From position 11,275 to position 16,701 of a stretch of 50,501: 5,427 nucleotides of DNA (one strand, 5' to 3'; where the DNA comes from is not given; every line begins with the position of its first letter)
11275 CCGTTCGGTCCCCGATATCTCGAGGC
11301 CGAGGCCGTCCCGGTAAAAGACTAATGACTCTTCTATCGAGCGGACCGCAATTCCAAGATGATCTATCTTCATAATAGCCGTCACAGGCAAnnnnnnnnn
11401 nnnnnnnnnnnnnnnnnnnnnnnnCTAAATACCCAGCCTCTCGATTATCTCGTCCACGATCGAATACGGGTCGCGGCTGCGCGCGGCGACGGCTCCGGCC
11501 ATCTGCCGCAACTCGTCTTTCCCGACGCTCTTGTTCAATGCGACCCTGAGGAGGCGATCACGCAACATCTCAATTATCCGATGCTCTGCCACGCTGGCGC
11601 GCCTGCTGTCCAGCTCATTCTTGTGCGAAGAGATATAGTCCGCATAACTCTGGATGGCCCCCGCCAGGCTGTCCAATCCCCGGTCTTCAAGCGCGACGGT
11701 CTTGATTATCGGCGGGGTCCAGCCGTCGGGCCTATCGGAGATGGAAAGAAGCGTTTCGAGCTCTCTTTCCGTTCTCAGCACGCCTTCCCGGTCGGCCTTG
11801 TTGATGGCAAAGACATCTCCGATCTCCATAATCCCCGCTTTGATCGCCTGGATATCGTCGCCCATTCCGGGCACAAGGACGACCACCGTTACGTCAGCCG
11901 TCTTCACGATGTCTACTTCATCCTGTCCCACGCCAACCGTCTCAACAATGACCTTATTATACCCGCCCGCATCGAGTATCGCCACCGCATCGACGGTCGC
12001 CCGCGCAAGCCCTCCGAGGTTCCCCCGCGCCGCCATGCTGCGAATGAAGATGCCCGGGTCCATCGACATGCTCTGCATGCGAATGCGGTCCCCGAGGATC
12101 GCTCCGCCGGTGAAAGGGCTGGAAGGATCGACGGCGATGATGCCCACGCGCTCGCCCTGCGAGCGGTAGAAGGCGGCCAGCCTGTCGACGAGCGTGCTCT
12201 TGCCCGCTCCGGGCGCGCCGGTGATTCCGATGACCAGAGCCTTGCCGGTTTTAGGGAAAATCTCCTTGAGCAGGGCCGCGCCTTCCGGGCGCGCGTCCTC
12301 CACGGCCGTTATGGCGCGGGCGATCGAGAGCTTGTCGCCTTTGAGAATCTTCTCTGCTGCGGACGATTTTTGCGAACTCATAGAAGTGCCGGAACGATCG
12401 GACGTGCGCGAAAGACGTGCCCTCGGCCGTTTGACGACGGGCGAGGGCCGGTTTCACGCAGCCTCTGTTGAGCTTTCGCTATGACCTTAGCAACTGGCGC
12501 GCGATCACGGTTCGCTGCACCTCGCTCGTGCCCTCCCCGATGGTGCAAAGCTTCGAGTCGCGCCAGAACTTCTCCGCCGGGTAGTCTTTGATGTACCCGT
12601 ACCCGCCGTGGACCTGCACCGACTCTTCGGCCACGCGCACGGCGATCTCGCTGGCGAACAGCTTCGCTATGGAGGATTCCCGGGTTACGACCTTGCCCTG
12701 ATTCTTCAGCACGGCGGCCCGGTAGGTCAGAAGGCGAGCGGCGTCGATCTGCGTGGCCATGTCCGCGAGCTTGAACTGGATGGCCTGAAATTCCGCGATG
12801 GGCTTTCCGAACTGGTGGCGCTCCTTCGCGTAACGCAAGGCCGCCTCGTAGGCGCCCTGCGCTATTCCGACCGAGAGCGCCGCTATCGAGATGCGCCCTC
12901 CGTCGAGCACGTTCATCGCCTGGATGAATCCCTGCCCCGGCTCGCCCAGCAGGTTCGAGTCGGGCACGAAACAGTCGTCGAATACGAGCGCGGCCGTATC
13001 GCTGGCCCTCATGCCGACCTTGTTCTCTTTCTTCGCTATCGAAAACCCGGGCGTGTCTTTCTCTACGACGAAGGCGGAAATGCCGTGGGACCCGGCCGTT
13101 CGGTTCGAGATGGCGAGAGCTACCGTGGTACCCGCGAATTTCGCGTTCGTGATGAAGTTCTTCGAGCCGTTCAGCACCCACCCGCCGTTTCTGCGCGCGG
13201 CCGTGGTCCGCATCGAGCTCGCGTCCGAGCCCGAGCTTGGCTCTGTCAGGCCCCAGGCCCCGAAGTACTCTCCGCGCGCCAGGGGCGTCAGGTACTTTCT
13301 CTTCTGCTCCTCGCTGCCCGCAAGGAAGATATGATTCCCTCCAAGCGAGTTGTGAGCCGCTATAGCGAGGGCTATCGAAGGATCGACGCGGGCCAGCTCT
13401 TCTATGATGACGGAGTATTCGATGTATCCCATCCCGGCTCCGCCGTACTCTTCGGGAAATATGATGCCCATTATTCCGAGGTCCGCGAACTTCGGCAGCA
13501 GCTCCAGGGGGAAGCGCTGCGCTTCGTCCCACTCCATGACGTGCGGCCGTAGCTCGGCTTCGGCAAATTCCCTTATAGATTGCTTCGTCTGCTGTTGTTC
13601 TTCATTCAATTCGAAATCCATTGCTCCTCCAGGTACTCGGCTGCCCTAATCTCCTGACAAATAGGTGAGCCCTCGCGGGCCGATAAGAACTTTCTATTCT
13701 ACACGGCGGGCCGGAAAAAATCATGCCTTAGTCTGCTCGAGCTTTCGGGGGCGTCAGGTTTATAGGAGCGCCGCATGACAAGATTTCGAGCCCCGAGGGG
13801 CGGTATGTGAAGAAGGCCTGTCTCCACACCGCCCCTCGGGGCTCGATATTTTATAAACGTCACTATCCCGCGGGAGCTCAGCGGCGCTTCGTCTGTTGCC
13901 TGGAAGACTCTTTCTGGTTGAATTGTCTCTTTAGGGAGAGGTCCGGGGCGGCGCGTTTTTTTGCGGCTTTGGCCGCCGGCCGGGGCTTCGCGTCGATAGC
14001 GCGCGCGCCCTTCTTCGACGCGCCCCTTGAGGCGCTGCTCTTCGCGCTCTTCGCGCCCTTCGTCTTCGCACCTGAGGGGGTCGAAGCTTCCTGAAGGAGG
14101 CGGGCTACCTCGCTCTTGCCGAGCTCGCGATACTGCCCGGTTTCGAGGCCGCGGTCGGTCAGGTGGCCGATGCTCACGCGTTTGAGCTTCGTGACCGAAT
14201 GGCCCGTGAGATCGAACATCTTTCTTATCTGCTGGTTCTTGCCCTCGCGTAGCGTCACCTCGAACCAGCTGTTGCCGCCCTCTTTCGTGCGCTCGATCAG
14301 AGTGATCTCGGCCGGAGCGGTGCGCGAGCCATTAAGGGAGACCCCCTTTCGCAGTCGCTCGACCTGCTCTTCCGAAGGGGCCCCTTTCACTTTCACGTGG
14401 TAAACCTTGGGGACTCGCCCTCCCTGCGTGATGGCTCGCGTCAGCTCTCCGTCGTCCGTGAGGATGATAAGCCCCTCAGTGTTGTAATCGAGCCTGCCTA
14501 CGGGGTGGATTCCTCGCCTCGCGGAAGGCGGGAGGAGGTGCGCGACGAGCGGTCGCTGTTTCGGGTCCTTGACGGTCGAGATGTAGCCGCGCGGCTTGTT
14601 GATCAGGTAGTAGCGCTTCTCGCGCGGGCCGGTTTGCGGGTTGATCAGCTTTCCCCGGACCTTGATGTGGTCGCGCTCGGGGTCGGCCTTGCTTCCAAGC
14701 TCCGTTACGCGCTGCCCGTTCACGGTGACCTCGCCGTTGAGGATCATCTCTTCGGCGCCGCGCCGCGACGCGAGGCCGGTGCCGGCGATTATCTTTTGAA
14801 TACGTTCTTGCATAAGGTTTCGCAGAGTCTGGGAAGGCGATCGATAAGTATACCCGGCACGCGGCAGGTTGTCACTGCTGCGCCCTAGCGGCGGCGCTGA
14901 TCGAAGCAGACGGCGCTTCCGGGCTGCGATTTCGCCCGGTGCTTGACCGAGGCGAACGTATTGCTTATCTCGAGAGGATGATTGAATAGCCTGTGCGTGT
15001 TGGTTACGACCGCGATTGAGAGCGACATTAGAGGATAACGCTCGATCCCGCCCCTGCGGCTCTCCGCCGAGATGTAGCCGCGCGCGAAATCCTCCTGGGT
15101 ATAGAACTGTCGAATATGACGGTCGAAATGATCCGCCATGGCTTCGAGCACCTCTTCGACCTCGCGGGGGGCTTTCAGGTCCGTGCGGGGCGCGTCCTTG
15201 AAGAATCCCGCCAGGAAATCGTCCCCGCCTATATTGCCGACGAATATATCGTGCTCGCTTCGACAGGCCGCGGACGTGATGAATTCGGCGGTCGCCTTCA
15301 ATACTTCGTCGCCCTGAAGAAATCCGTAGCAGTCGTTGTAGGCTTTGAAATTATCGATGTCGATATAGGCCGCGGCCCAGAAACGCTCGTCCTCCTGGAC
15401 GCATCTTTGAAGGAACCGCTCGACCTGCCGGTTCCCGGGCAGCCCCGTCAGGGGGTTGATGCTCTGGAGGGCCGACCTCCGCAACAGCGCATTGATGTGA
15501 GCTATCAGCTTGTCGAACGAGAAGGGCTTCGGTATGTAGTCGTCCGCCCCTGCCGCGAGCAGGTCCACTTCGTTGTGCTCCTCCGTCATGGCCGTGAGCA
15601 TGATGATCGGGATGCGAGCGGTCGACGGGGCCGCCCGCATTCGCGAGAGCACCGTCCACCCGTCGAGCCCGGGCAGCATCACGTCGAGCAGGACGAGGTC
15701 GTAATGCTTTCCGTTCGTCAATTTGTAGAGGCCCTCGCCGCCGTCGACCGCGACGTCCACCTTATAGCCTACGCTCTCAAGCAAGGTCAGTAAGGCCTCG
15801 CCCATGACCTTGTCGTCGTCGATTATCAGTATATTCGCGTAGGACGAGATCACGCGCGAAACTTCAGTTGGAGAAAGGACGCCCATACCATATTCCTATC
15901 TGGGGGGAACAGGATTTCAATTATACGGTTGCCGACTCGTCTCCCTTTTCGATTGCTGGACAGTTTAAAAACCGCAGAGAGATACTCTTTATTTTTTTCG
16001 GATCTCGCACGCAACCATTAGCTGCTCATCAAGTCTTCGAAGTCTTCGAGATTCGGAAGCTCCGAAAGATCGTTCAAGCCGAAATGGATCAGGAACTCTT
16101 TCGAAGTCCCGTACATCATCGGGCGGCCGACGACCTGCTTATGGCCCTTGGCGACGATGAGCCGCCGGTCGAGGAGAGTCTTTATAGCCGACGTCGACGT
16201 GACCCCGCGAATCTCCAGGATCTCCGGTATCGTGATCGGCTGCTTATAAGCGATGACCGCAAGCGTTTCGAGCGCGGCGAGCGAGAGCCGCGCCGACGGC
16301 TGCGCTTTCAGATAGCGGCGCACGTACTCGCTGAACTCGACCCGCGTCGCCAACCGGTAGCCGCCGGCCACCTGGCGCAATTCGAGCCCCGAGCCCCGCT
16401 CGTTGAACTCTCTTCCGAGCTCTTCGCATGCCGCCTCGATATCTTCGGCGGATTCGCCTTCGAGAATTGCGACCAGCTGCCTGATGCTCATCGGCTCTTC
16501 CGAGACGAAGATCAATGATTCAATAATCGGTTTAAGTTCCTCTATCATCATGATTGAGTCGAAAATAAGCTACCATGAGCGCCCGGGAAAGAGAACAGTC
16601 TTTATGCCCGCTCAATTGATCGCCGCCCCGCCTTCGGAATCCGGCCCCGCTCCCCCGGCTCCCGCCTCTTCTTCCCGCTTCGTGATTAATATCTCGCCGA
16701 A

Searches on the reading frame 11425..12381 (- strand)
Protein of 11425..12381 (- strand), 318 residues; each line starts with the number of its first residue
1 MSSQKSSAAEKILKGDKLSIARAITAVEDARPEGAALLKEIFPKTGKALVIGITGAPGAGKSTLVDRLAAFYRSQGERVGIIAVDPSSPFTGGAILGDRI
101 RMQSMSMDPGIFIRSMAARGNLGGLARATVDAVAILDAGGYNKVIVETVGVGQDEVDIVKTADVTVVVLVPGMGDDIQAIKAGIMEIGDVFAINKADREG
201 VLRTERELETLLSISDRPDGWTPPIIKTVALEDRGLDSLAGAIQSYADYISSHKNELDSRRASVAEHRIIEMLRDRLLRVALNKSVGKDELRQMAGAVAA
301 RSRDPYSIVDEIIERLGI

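Call 31: search_protein_families(library=pfam, proteins=[window:11425-12381:-], max_evalue=0.0001)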
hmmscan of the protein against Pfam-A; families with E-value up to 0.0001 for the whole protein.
window:11425-12381:- (318 aa): 2 families
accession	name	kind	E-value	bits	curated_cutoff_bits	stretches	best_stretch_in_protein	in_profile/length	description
PF03308.22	MeaB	-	1.2e-95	320.1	23.1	1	20-280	1-267/273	Methylmalonyl Co-A mutase-associated GTPase MeaB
PF02492.25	cobW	-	9.9e-05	22.4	20.7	0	50-199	2-156/180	CobW/HypB/UreG, nucleotide-binding domain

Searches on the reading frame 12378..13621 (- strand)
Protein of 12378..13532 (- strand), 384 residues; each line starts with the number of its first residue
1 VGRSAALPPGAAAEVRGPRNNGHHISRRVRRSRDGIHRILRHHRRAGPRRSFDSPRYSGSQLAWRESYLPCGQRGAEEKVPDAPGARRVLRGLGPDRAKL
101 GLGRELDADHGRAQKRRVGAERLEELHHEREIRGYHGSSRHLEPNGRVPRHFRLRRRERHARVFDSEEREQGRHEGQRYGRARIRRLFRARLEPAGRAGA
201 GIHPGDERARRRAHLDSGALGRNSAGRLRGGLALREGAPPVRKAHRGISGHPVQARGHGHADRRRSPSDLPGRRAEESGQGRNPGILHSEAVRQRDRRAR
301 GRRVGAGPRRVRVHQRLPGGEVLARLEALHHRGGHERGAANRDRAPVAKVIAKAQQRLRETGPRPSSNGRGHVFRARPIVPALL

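Call 31: search_protein_families(library=pfam, proteins=[window:12479-13621:-], max_evalue=0.0001)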
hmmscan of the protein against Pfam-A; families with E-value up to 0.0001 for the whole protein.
window:12479-13621:- (380 aa): 5 families
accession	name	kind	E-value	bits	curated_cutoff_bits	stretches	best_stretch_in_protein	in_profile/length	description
PF00441.29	Acyl-CoA_dh_1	-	2.1e-53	180.9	22.4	1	229-378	1-150/150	Acyl-CoA dehydrogenase, C-terminal domain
PF02771.21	Acyl-CoA_dh_N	-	6e-41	139.8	22.9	1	6-118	1-113/113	Acyl-CoA dehydrogenase, N-terminal domain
PF02770.24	Acyl-CoA_dh_M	-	1.8e-26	92.6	33.3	1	123-217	2-97/97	Acyl-CoA dehydrogenase, middle domain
PF08028.16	Acyl-CoA_dh_2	-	3.8e-26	92.4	22.7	1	245-361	2-128/134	Acyl-CoA dehydrogenase, C-terminal domain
PF22924.1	ACOX_C_alpha1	-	5e-05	23.6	27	0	260-377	25-168/169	Acyl-CoA oxidase, C-alpha1 domain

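Call 33: search_protein_families(library=pfam, proteins=[window:12378-13532:-], max_evalue=0.0001)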
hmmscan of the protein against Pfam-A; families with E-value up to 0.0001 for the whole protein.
window:12378-13532:- (384 aa): 0 families

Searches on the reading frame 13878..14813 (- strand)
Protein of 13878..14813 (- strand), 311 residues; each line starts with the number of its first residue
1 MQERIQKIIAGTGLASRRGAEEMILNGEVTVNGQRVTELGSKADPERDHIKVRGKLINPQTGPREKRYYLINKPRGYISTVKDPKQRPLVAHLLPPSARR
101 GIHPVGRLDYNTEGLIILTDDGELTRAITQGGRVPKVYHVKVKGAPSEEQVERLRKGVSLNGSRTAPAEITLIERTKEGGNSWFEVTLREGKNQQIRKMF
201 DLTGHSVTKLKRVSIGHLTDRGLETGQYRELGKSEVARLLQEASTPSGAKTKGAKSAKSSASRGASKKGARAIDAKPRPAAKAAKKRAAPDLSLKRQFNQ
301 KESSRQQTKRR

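Call 31: search_protein_families(library=pfam, proteins=[window:13878-14813:-], max_evalue=0.0001)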
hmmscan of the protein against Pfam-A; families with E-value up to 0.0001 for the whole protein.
window:13878-14813:- (311 aa): 3 families
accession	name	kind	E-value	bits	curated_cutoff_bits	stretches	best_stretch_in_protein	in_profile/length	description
PF00849.27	PseudoU_synth_2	-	1.2e-21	78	26.8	1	68-200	2-150/152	RNA pseudouridylate synthase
PF01479.30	S4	-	1.1e-09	38.2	22.8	1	3-45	1-44/48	S4 domain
PF22421.1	SYY_C-terminal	-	4.3e-05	23.7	27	0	12-46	28-63/83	Tyrosine--tRNA ligase SYY-like C-terminal domain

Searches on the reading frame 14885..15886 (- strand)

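Call 26: search_protein_families(library=pfam, proteins=[window:14885-15886:-], max_evalue=0.001)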
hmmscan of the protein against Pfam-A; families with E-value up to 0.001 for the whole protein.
window:14885-15886:- (333 aa): 2 families
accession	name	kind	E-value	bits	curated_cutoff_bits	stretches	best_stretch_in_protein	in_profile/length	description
PF00072.30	Response_reg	-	3.2e-27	95.3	30.2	1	19-131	1-110/111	Response regulator receiver domain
PF00990.26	GGDEF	-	1.5e-13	51.3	23.8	1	145-260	5-120/161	Diguanylate cyclase, GGDEF domain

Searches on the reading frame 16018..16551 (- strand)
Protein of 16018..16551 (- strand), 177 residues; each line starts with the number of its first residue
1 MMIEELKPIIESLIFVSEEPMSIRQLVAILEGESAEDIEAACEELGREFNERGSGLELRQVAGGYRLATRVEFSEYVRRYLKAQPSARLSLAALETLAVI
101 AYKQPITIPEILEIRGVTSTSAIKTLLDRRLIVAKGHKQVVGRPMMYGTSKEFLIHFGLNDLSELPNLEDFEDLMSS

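Call 31: search_protein_families(library=pfam, proteins=[window:16018-16551:-], max_evalue=0.0001)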
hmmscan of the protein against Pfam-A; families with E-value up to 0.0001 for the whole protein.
window:16018-16551:- (177 aa): 1 family
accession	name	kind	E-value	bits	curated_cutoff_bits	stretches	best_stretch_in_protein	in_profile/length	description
PF04079.22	SMC_ScpB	-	1.8e-54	184.1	27.4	1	9-168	2-160/160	Segregation and condensation complex subunit ScpB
